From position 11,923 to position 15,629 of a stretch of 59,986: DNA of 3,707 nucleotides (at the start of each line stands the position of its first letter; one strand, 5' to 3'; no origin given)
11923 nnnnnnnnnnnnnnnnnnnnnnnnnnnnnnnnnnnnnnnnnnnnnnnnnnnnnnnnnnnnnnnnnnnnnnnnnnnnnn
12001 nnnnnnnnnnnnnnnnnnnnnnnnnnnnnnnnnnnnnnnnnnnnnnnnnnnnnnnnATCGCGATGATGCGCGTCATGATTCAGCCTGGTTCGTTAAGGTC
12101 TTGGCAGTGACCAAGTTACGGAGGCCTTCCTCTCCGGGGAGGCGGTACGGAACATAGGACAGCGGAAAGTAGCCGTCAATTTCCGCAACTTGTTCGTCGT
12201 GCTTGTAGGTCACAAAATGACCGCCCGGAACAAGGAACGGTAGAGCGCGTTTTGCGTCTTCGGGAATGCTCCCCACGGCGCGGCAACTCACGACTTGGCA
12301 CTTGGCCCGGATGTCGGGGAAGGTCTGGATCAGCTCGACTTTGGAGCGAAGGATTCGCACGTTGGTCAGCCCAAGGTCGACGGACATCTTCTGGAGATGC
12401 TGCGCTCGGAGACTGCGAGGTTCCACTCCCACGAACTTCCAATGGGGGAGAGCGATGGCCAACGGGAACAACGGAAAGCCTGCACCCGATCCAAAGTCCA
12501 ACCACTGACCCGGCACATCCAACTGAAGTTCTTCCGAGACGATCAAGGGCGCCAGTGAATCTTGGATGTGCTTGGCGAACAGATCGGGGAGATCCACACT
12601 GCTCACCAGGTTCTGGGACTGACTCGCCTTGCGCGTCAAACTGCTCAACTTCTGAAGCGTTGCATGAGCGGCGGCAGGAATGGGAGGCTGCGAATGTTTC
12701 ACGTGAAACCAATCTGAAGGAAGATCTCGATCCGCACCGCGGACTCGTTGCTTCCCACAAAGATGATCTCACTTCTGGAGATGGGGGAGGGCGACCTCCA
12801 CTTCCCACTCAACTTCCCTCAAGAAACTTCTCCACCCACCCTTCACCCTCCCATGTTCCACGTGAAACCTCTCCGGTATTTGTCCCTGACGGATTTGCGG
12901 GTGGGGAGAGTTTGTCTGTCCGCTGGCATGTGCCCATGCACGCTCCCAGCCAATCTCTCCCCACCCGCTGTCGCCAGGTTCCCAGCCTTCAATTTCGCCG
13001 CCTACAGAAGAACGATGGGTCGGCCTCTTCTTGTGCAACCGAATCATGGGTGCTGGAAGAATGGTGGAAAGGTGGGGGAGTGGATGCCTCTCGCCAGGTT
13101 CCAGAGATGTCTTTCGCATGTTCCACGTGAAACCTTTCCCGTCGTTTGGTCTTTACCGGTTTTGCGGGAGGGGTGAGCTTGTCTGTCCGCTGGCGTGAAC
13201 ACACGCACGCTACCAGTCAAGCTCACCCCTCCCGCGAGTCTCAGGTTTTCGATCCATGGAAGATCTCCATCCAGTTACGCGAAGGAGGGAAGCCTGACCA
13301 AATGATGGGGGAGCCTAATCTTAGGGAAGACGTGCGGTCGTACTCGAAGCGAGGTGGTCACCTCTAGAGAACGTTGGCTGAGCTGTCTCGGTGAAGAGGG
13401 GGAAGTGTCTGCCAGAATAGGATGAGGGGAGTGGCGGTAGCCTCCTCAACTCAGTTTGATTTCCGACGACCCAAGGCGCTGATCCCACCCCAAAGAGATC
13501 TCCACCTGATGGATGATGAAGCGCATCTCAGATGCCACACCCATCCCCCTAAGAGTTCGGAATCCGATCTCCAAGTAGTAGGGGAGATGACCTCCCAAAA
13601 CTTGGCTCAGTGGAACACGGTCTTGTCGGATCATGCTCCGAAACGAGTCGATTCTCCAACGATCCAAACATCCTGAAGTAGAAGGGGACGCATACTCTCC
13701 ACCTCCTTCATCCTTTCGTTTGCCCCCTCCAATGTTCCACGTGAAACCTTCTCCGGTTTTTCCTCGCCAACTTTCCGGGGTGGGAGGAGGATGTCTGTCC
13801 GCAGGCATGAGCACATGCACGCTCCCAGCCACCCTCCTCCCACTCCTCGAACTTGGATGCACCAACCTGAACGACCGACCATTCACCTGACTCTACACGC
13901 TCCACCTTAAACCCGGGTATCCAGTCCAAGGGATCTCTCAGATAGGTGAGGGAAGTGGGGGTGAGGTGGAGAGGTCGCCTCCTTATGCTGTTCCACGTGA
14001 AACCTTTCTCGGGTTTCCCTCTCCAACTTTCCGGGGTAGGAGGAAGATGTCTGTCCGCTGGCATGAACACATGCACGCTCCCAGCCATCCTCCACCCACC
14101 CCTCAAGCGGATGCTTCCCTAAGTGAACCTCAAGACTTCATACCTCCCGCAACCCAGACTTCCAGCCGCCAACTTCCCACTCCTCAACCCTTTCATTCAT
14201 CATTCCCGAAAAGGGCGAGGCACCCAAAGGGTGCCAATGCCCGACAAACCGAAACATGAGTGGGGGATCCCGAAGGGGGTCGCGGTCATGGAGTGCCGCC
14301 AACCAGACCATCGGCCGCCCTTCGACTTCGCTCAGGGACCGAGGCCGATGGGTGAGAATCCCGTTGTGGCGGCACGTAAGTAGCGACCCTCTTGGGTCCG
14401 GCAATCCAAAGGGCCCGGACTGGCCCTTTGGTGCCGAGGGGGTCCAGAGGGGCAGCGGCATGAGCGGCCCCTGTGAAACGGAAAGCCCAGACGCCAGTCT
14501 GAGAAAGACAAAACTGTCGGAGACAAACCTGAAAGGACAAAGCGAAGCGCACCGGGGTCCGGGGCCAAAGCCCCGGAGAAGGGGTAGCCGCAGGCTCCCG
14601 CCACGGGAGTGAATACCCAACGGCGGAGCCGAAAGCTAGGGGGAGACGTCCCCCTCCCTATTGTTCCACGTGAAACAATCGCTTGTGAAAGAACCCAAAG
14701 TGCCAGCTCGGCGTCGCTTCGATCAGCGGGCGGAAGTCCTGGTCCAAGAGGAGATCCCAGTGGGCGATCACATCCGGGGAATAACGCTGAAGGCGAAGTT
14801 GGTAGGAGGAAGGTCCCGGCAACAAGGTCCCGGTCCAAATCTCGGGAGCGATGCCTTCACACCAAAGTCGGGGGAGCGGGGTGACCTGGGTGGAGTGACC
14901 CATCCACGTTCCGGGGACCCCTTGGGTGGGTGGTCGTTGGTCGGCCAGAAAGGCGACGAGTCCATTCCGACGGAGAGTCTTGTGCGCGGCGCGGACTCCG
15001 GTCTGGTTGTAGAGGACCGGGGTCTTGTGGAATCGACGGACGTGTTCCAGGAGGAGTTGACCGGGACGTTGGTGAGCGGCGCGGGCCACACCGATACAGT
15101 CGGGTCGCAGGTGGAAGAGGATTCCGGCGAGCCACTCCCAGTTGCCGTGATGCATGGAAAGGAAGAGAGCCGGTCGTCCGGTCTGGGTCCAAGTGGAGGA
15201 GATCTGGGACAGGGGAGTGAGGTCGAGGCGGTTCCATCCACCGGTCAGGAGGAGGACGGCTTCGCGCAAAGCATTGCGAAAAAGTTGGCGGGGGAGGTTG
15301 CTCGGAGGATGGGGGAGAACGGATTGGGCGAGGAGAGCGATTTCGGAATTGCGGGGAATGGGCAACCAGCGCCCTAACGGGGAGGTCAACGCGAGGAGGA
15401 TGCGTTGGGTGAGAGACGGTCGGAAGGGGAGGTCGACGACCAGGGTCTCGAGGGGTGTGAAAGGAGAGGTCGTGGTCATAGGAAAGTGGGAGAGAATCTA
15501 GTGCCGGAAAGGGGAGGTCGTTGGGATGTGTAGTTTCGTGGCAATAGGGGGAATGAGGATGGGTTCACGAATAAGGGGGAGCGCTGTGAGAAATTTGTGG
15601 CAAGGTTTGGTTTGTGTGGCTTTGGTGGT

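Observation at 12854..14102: Four parS sites are each fused to a ~70-nt two-level hairpin whose stems covary: a candidate structured element built into the centromere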

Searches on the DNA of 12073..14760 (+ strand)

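Call 52: build_rna_model(alignment_id=A5, structure=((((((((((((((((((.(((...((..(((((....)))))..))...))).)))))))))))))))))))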
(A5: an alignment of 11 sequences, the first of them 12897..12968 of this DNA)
Model R1 built from alignment A5 (11 sequences, 72 columns); structure: as given.
model positions 72; base pairs 28; branch points 0; effective number of sequences 1.41; information 0.782 bits per position. Calibrated on 0.2 Mb of random sequence (short: E-values are rough).
structure used (alignment columns):
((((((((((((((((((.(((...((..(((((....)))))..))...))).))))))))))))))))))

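Call 53: search_with_rna_model(model_id=R1, sources=[window, L017, L018, L043, L044, L045, L046, L047, L048, L050, L051, L053, L054, L055, L056], max_evalue=10)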
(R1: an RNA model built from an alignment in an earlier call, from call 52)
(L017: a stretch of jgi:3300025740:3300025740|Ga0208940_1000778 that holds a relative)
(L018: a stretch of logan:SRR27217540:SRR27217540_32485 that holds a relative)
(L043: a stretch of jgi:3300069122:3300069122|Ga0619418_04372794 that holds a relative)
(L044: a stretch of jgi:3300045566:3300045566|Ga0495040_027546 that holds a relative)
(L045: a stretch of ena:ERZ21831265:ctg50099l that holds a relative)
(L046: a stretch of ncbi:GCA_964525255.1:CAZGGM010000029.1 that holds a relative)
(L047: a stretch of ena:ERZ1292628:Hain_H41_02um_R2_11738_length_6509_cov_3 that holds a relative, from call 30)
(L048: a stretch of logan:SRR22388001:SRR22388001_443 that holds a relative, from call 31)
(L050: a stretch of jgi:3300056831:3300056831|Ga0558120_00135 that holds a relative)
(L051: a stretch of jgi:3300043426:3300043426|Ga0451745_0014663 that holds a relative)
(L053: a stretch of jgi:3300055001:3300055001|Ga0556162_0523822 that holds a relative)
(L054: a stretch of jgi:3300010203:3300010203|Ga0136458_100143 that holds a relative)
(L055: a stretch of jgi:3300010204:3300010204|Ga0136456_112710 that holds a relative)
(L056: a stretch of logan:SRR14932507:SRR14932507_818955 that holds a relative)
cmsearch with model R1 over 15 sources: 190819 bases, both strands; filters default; matches with E-value up to 10: 42.
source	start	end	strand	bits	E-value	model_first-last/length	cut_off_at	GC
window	13164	13235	+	99.1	9.3e-19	1-72/72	no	0.67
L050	9468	9539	-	99.1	9.3e-19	1-72/72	no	0.67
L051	1489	1560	-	99.1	9.3e-19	1-72/72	no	0.67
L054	8487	8558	-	98.3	1.4e-18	1-72/72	no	0.67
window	12897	12968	+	97.2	2.5e-18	1-72/72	no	0.67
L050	9735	9806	-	97.2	2.5e-18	1-72/72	no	0.67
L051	1756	1827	-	97.2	2.5e-18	1-72/72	no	0.67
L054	8749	8820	-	96.6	3.2e-18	1-72/72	no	0.68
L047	3121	3192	-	95.1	7e-18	1-72/72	no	0.64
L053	31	102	-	93.8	1.3e-17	1-72/72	no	0.68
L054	9458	9529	-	89.8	1e-16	1-72/72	no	0.67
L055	145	216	-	89.8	1e-16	1-72/72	no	0.67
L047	3386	3457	-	87.5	3.1e-16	1-72/72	no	0.65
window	13776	13847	+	87.4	3.3e-16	1-72/72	no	0.67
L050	8856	8927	-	87.4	3.3e-16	1-72/72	no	0.67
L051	877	948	-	87.4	3.3e-16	1-72/72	no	0.67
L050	8600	8671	-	83.2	2.7e-15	1-72/72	no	0.62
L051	621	692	-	83.2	2.7e-15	1-72/72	no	0.62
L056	583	654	-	81.5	6.3e-15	1-72/72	no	0.68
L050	9468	9539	+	66.6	1.1e-11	1-72/72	no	0.67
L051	1489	1560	+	66.6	1.1e-11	1-72/72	no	0.67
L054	8487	8558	+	64.7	2.7e-11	1-72/72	no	0.67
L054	8749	8820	+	64.7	2.8e-11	1-72/72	no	0.68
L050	9735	9806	+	63.1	6.1e-11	1-72/72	no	0.67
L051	1756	1827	+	63.1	6.1e-11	1-72/72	no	0.67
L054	9458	9529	+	62.1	1e-10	1-72/72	no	0.67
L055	145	216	+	62.1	1e-10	1-72/72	no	0.67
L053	31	102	+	61.3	1.5e-10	1-72/72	no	0.68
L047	3121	3192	+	61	1.7e-10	1-72/72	no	0.64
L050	8856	8927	+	52.6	1.1e-08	1-72/72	no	0.67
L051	877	948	+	52.6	1.1e-08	1-72/72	no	0.67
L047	3386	3457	+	50.2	3.8e-08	1-72/72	no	0.65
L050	8600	8671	+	47.9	1.2e-07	1-72/72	no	0.62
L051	621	692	+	47.9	1.2e-07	1-72/72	no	0.62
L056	583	654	+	47.3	1.6e-07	1-72/72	no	0.68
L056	1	44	-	41.6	2.8e-06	1-44/72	3'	0.59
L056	1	44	+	17.7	0.45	29-72/72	5'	0.59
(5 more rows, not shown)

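Call 55: search_rna_families(source=window, start=12600, end=14760, threshold=evalue, max_evalue=10)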
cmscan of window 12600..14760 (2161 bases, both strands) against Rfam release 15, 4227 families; matches with E-value up to 10: 28.
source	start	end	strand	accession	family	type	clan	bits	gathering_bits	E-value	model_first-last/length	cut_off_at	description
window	13166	13233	-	RF03832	mir-H4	Gene; miRNA;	-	33.6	90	0.0052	1-76/76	no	mir-H4 microRNA precursor family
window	13166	13233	+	RF03832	mir-H4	Gene; miRNA;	-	31.8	90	0.013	1-76/76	no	mir-H4 microRNA precursor family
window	13163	13234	-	RF04226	mir-9186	Gene; miRNA;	-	30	73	0.0032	1-80/80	no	mir-9186 microRNA precursor family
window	13165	13234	-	RF03992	mir-6302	Gene; miRNA;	-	28.2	90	0.0025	1-79/79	no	mir-6302 microRNA precursor family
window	12899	12966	+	RF03832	mir-H4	Gene; miRNA;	-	26.8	90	0.17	1-76/76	no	mir-H4 microRNA precursor family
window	13151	13247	+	RF03516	MIR5229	Gene; miRNA;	-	26.4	80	0.011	1-87/87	no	MIR5229 microRNA precursor family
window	12899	12966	-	RF03832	mir-H4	Gene; miRNA;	-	24.6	90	0.53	1-76/76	no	mir-H4 microRNA precursor family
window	13162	13239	+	RF04226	mir-9186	Gene; miRNA;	-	22.4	73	0.29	1-80/80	no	mir-9186 microRNA precursor family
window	13777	13846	+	RF03964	mir-H1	Gene; miRNA;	-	21.2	97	2.4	1-85/85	no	mir-H1 microRNA precursor family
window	13777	13846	-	RF03964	mir-H1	Gene; miRNA;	-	20.4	97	3.6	1-85/85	no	mir-H1 microRNA precursor family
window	13779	13842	-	RF04226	mir-9186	Gene; miRNA;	-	20.2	73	1.1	1-80/80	no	mir-9186 microRNA precursor family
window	13776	13849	-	RF01922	mir-654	Gene; miRNA;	-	20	63.5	0.34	1-81/81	no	mir-654 microRNA precursor family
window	12898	12967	-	RF03992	mir-6302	Gene; miRNA;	-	19.5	90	0.8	1-79/79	no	mir-6302 microRNA precursor family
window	13773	13851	+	RF01918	mir-1249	Gene; miRNA;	-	19.4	83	0.86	1-75/75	no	mir-1249 microRNA precursor family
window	13776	13847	-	RF03992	mir-6302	Gene; miRNA;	-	19.4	90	0.88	1-79/79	no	mir-6302 microRNA precursor family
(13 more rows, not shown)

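Call 58: search_dna_similar(query=window:12850-12985:+, collection=plasmids, mode=distant, max_evalue=0.01)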
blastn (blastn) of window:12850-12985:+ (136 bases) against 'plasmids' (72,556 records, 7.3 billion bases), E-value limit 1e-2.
No match.

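Call 63: search_rna_families(sources=[L017, L054, L047, L048, L046, L045, L018, L056], threshold=gathering)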
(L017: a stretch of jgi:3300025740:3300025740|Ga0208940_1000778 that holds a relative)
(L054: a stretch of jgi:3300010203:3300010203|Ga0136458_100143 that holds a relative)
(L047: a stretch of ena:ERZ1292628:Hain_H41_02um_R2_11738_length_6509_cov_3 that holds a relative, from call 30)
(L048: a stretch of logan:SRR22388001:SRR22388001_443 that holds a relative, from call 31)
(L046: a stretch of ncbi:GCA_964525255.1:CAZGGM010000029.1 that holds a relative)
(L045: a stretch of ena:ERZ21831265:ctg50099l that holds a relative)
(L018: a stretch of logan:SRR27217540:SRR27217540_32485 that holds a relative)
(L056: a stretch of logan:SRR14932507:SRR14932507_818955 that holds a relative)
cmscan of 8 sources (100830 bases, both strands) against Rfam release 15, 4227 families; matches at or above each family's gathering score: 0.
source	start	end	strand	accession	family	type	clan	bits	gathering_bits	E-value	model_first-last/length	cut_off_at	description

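Call 64: search_with_rna_model(model_id=R1, source=window, filters=off, max_evalue=10)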
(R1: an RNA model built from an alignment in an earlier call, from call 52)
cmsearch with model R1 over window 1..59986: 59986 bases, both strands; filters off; matches with E-value up to 10: 32.
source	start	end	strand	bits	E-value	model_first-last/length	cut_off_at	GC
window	13164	13235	+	99.1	2.9e-19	1-72/72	no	0.67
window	12897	12968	+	97.2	7.8e-19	1-72/72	no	0.67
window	13776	13847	+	87.4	1e-16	1-72/72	no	0.67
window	14032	14103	+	83.2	8.5e-16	1-72/72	no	0.62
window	13164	13235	-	66.6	3.4e-12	1-72/72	no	0.67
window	12897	12968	-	63.1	1.9e-11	1-72/72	no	0.67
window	13776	13847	-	52.6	3.6e-09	1-72/72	no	0.67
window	14032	14103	-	47.9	3.9e-08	1-72/72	no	0.62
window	16713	16757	+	15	0.53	1-72/72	no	0.53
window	23422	23452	+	14.9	0.56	1-72/72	no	0.58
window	16713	16757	-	14.8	0.58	1-72/72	no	0.53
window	58416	58445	-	14.7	0.62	1-72/72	no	0.67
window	58886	58936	+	14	0.87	1-72/72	no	0.45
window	58890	58932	-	13.8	0.96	1-72/72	no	0.35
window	23422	23452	-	13.4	1.2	1-72/72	no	0.58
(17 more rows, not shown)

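Call 72: search_dna_similar(query=window:12850-12985:+, collection=phages, mode=distant, max_evalue=0.01)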
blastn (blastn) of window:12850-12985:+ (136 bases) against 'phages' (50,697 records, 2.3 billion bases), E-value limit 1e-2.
No match.

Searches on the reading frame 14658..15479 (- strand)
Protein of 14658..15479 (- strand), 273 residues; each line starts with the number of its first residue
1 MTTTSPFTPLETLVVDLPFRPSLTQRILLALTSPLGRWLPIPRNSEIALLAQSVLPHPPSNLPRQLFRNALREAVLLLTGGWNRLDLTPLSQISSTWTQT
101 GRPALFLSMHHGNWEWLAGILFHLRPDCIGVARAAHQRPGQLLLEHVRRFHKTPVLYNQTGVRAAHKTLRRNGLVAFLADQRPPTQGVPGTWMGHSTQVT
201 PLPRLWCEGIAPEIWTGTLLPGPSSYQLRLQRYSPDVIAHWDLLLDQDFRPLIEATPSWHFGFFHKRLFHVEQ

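Call 11: search_protein_families(library=pfam, proteins=[window:14658-15479:-])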
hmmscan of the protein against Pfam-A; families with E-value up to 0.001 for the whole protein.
window:14658-15479:- (273 aa): 1 family
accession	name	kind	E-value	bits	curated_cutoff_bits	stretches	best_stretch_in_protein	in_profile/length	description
PF03279.18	Lip_A_acyltrans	-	1e-05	25.3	22.3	1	99-183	118-202/295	Bacterial lipid A biosynthesis acyltransferase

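Call 29: find_homologous_proteins(query=window:14658-15479:-, max_evalue=1e-20)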
Query window:14658-15479:- (273 aa): 55 proteins with E <= 1e-20 among 3408 candidates.
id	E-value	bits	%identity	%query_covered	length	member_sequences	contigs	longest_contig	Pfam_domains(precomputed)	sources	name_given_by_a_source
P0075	1.4e-175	601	96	100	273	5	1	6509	PF03279.19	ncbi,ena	ncbi:MAG: hypothetical protein AAB214_08995 [Fibrobacterota bacterium]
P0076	6.6e-129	448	73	98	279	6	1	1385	-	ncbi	-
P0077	8.6e-126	437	69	98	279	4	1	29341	PF03279.19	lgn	-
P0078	1.5e-123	430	70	96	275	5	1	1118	PF03279.19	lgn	-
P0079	6.2e-116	405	65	97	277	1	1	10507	-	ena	-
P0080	1.6e-114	400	66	97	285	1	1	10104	PF03279.19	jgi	jgi:hypothetical protein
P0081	4.0e-113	396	68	96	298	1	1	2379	-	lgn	-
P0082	1.2e-107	378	65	96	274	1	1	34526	PF03279.19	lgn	-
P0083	1.6e-107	377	65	96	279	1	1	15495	-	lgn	-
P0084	2.6e-107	377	64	98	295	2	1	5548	PF03279.19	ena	-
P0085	1.2e-89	319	56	95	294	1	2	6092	-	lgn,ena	-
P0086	1.8e-88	315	55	97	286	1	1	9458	-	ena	-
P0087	9.2e-85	303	55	93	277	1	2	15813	PF03279.19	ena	-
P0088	4.1e-83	297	78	59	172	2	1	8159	-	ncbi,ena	-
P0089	9.9e-83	296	56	97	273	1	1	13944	-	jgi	-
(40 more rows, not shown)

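Call 30: find_encoding_contigs(protein=P0075, flank=10000, max_places=5)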
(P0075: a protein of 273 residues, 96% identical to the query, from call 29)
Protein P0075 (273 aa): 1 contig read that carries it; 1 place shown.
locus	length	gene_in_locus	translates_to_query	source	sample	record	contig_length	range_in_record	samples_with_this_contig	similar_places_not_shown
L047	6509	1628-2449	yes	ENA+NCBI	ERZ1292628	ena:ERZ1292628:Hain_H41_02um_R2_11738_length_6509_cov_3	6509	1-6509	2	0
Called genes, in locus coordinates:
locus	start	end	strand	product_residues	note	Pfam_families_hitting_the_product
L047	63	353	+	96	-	PF00011:HSP20, PF17886:ArsA_HSP20 (weak), PF27746:Small_heat_shock_put (weak)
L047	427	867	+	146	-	PF06094:GGACT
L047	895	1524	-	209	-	-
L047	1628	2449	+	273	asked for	PF03279:Lip_A_acyltrans (weak)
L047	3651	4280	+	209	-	PF02527:GidB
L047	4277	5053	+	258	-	PF00142:Fer4_NifH (faint), PF01656:CbiA, PF02374:ArsA_ATPase, PF06564:CBP_BcsQ, PF09140:MipZ (faint), PF10609:ParA, PF13614:AAA_31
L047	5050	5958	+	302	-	PF02195:ParB_N, PF17762:HTH_ParB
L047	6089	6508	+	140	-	?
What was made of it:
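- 14658..15479 (-): LpxL-like acyltransferase gene. It bounds the parS island on the side away from rsmG. calls 11, 29, 30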

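Call 31: find_encoding_contigs(protein=P0077, flank=10000, max_places=3)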
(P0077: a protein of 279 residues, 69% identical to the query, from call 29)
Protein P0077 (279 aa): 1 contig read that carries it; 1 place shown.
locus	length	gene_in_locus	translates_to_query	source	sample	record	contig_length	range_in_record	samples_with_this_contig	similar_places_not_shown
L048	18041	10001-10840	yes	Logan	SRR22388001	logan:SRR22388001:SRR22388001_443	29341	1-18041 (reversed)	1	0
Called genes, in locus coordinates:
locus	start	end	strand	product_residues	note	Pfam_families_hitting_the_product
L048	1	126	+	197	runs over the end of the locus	PF21176:RecR_HhH, PF02132:RecR_ZnF, PF01751:Toprim, PF13662:Toprim_4, PF21175:RecR_C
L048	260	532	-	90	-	PF10387:DUF2442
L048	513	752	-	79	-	PF13711:DUF4160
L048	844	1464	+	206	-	PF03193:RsgA_GTPase (weak), PF01926:MMR_HSR1, PF02421:FeoB_N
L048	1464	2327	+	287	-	PF02405:MlaE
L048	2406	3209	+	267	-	PF00005:ABC_tran, PF13304:AAA_21 (faint)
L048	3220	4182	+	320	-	PF02470:MlaD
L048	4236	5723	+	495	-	-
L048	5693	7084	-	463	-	PF08323:Glyco_transf_5, PF13579:Glyco_trans_4_4, PF00534:Glycos_transf_1, PF13692:Glyco_trans_1_4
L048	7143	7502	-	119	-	-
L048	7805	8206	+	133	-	PF27746:Small_heat_shock_put (weak), PF00011:HSP20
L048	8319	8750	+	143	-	PF06094:GGACT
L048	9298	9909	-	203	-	-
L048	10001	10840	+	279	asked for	PF03279:Lip_A_acyltrans (weak)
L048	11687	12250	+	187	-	PF02527:GidB, PF02390:Methyltransf_4 (weak)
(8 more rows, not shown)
